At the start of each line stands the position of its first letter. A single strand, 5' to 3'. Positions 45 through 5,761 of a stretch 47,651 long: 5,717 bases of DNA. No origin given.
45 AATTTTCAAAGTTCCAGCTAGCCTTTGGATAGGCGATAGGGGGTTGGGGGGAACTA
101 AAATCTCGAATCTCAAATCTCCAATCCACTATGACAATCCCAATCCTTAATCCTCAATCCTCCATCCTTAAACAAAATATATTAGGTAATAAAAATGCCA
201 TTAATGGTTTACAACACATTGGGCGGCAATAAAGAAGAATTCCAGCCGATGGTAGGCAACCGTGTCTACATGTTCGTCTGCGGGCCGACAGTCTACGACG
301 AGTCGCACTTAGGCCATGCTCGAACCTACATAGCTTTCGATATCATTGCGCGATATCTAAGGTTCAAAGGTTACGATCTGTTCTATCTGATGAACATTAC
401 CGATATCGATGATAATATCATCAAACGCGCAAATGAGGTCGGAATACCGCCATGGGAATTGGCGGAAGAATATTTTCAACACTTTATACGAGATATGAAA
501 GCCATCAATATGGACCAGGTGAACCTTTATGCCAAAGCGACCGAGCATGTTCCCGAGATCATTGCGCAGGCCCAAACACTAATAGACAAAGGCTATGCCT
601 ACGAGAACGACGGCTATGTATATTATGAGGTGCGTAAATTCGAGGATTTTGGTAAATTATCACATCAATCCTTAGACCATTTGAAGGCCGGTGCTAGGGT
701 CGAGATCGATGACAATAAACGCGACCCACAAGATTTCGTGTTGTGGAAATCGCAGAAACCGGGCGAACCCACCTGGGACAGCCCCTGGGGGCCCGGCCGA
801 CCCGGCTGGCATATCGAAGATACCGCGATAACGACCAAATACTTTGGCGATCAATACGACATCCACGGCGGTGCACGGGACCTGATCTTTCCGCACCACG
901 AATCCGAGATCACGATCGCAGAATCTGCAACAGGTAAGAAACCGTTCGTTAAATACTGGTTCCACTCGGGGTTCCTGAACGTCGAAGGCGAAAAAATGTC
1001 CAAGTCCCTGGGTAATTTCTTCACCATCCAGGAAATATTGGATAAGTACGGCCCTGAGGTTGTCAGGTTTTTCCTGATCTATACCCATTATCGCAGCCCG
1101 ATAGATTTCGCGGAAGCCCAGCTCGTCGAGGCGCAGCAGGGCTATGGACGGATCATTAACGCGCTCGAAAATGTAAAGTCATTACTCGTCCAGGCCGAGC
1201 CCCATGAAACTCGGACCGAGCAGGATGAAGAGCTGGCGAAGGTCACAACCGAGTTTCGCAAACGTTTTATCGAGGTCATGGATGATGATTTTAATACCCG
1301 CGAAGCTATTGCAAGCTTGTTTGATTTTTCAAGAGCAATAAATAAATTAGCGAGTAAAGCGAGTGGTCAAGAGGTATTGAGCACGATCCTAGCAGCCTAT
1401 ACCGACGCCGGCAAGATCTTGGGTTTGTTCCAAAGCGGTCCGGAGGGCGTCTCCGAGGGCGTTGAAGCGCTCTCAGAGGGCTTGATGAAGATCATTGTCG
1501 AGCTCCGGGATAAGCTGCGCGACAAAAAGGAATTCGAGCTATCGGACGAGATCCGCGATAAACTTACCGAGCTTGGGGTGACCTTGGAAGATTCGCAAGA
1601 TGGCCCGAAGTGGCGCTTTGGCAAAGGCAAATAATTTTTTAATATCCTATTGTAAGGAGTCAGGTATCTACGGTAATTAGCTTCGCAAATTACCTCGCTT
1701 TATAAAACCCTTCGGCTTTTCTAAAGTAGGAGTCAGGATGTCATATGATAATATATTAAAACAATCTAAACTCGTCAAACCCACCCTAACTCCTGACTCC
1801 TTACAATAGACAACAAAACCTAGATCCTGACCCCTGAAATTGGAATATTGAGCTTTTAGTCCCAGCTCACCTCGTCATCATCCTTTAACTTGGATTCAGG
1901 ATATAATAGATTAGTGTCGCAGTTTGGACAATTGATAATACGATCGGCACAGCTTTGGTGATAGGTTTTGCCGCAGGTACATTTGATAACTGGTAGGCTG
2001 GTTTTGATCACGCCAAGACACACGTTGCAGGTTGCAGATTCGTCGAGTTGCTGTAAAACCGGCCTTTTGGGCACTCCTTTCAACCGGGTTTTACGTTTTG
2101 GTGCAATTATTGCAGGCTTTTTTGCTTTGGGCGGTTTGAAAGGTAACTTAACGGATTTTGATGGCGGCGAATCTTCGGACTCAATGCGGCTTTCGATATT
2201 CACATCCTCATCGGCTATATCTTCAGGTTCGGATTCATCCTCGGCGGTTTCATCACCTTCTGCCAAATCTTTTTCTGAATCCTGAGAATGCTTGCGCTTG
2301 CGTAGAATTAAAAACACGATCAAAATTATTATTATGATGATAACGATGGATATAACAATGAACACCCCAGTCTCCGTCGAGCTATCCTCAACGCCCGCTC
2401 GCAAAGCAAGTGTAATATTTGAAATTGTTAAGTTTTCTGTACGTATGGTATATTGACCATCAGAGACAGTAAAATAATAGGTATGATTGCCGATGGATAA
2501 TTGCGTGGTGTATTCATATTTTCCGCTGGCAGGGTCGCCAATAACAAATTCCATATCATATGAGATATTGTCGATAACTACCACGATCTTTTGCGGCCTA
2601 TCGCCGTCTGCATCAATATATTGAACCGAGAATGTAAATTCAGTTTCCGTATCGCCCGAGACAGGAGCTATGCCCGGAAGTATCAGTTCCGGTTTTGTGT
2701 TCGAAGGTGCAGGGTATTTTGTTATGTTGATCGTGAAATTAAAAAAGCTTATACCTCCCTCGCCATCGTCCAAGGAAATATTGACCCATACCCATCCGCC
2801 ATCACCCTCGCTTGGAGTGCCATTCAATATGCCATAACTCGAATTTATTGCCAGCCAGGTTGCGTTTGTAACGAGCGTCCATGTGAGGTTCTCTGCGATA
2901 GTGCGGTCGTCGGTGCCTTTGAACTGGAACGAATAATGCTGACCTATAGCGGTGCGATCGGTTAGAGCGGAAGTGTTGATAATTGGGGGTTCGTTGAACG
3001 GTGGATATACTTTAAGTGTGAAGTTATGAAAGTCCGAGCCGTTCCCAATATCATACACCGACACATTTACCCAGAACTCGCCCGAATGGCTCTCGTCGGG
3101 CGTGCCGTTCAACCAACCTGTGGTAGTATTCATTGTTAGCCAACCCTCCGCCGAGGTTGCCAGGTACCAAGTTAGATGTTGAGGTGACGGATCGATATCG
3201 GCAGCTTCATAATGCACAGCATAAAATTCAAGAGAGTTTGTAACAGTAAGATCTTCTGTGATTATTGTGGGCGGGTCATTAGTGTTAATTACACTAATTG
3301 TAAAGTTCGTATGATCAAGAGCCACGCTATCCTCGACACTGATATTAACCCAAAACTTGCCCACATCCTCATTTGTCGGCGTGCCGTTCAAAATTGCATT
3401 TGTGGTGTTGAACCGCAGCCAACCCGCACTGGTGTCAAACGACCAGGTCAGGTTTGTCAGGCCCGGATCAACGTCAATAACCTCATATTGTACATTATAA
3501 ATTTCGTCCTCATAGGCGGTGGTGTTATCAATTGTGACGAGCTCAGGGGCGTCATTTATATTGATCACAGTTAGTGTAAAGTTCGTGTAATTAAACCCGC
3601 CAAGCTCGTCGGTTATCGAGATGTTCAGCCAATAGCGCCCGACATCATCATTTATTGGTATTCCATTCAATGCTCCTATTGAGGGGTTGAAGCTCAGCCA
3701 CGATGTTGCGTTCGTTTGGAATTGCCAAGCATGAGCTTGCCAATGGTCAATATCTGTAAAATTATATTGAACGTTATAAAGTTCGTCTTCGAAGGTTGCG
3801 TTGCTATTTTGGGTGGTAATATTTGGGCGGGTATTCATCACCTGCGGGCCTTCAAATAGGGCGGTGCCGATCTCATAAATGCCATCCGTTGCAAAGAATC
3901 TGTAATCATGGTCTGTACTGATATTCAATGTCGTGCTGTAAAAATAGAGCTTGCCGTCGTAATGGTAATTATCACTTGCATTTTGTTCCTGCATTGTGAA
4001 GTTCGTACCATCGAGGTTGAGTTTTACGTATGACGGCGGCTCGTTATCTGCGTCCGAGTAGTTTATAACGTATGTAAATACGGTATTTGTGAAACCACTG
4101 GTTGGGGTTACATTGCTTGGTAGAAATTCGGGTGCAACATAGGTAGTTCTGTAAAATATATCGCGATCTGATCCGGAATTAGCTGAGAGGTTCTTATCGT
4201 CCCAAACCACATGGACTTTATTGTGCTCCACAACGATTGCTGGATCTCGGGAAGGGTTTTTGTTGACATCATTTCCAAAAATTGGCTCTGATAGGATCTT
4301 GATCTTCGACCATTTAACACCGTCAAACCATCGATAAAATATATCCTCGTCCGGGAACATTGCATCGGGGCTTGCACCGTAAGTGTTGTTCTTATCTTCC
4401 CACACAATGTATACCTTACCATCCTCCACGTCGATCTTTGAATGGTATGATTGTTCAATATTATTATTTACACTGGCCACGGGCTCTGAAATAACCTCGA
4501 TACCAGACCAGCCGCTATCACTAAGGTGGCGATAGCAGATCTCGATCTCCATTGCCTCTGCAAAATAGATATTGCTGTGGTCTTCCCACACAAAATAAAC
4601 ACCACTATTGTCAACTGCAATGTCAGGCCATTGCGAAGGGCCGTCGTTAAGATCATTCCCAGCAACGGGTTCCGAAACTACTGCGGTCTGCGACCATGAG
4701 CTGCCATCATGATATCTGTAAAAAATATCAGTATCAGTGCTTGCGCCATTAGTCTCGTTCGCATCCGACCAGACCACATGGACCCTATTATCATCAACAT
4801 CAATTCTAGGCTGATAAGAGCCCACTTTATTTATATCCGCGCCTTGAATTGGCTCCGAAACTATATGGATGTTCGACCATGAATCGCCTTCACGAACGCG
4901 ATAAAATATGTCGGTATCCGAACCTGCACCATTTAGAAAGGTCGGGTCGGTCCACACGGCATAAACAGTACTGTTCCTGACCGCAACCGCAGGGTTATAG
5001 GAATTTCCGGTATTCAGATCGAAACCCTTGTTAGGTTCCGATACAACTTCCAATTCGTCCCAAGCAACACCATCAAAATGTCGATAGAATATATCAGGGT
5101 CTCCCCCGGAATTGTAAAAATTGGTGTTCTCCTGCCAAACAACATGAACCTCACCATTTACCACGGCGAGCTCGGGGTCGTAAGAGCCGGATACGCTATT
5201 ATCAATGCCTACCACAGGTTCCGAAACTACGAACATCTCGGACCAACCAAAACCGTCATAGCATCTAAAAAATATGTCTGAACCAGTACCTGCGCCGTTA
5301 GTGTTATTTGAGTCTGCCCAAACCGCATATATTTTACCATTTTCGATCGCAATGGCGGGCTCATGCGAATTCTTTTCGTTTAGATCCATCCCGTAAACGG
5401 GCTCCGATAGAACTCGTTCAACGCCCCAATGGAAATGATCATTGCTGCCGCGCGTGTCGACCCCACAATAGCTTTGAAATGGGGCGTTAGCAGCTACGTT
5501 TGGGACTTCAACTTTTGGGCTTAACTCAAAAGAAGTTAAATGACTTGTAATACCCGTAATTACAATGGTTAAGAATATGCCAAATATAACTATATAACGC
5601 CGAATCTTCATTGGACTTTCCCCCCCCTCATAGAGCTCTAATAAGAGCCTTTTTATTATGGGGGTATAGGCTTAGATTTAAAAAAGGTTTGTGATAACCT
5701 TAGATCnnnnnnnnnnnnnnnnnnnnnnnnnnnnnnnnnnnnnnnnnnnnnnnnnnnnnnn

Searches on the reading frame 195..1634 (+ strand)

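Call 38: search_protein_families(library=pfam, proteins=[window:195-1634:+])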
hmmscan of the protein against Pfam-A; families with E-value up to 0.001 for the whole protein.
window:195-1634:+ (479 aa): 5 families
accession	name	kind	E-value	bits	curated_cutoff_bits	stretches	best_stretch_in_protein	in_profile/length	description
PF01406.26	tRNA-synt_1e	-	4.1e-121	404.4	27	1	16-314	2-300/301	tRNA synthetases class I (C) catalytic domain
PF09334.17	tRNA-synt_1g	-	9.9e-22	77.7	20.1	2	35-147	12-125/391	tRNA synthetases class I (M)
PF09190.17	DALR_2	-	6.6e-16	59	22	1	357-413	1-57/57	DALR domain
PF00133.28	tRNA-synt_1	-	1.6e-14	53.9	22.7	1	228-303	336-411/414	tRNA synthetases class I (I, L, M and V)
PF01921.24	tRNA-synt_1f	-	2.4e-08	33.7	27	1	241-325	257-340/360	tRNA synthetases class I (K)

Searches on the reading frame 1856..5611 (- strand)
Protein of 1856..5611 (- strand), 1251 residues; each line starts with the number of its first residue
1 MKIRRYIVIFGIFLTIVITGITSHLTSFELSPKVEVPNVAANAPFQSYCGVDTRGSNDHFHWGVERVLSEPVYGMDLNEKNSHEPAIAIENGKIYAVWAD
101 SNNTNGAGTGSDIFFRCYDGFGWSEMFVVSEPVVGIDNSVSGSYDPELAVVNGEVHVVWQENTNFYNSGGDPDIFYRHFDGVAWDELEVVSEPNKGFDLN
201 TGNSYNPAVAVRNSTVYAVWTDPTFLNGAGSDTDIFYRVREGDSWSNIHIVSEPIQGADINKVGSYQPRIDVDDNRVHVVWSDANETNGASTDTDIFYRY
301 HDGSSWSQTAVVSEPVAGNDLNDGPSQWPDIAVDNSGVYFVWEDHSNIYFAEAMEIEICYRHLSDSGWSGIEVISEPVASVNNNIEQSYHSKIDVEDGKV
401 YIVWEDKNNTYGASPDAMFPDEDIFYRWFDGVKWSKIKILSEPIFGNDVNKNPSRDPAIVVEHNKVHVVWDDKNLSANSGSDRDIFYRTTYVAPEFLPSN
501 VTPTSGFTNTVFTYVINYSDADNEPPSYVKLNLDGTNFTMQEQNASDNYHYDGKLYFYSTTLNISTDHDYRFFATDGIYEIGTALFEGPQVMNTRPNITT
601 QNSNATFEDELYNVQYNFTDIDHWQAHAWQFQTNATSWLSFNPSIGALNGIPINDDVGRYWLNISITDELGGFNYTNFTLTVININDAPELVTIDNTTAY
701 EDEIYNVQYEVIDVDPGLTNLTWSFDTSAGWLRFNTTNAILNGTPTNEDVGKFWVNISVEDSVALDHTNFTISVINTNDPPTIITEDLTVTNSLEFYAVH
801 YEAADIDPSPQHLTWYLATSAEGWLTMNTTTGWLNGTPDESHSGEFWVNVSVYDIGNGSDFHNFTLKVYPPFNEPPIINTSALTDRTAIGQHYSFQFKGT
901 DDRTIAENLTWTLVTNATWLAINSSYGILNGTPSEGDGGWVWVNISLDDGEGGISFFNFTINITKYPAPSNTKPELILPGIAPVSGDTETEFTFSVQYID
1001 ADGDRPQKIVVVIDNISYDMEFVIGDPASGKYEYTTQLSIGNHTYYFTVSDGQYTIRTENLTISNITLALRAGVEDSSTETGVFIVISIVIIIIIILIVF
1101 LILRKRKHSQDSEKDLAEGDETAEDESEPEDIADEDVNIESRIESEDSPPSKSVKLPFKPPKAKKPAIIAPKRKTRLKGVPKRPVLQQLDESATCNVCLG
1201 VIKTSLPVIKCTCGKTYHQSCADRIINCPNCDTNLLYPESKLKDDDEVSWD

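Call 38: search_protein_families(library=pfam, proteins=[window:1856-5611:-])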
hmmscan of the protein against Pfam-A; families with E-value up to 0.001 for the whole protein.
window:1856-5611:- (1251 aa): 4 families
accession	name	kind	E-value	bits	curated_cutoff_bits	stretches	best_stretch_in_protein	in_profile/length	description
PF05345.18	He_PIG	-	4e-19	69.3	24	4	810-868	34-95/96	Putative Ig domain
PF17963.7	Big_9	-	5.3e-07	30.9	23.6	0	778-860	1-82/89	Bacterial Ig domain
PF10708.14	DUF2510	-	4.5e-05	23.5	24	0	298-309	14-25/35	Protein of unknown function (DUF2510)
PF17359.7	DUF5385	-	0.00096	19.3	25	0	1082-1125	3-46/217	Family of unknown function (DUF5385)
